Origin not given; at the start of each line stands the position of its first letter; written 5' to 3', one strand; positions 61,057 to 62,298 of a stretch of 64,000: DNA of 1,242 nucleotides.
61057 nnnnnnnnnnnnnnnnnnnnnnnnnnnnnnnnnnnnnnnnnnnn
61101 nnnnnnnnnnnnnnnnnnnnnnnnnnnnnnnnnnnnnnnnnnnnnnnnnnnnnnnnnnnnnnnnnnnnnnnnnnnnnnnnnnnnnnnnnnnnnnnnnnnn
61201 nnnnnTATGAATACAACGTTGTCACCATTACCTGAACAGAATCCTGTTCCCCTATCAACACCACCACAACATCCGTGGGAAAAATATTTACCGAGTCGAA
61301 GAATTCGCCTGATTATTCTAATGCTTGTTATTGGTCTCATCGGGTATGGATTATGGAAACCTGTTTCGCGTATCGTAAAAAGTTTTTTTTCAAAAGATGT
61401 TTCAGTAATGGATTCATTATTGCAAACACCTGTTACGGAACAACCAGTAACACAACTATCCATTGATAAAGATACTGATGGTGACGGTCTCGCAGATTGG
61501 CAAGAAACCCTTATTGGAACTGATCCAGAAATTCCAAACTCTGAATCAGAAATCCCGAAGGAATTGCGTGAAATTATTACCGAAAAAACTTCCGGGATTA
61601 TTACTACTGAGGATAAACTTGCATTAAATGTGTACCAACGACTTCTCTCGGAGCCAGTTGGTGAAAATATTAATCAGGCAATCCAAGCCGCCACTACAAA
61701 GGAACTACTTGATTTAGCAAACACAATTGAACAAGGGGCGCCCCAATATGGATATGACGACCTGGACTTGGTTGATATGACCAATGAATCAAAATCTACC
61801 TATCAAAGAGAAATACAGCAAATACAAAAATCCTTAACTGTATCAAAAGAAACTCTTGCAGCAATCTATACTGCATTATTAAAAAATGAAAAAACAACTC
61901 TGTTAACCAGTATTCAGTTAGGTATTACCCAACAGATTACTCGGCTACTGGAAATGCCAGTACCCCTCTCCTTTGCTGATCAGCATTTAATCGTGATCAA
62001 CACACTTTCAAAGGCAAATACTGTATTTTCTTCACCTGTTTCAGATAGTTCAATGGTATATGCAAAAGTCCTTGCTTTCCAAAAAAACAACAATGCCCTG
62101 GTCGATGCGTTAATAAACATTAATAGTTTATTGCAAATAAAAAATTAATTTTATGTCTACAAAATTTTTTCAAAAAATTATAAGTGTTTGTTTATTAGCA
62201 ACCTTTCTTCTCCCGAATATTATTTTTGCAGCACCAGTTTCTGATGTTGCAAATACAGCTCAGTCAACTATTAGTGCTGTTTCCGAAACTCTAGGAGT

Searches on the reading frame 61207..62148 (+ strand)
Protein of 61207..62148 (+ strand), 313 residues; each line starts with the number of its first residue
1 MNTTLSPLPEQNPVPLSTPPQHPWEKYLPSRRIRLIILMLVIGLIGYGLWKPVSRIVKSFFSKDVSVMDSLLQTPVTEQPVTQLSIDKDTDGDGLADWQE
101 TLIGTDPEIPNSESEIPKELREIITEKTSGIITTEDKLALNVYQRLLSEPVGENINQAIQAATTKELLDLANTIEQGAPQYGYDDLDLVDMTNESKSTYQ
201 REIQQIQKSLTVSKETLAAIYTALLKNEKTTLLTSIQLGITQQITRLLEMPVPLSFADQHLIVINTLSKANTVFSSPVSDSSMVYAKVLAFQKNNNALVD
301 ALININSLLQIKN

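Call 33: search_protein_families(library=pfam, proteins=[window:61207-62148:+])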
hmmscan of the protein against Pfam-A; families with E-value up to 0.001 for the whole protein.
window:61207-62148:+ (313 aa): 1 family
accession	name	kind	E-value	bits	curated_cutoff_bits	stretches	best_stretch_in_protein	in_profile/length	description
PF18884.5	TSP3_bac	-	6e-05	23.2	25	1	89-107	1-19/22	Bacterial TSP3 repeat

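Call 77: find_encoding_contigs(protein=window:61207-62148:+, flank=10000, max_places=4)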
Protein window:61207-62148:+ (313 aa): 1 contig read that carries it; 1 place shown.
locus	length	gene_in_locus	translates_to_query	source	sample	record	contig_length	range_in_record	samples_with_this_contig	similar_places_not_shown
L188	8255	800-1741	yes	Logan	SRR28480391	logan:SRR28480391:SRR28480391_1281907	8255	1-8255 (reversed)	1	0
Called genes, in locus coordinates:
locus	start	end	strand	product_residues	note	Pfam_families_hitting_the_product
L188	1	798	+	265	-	?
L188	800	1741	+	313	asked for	-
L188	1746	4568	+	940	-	-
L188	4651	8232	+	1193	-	-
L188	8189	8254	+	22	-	?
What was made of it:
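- On DnaA-dependent chromosomal oriC: L188 extends the right flank to about 68.7 kb without a dnaA (call 77).
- The two further genes beyond the right end are also on the plus strand (call 77).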
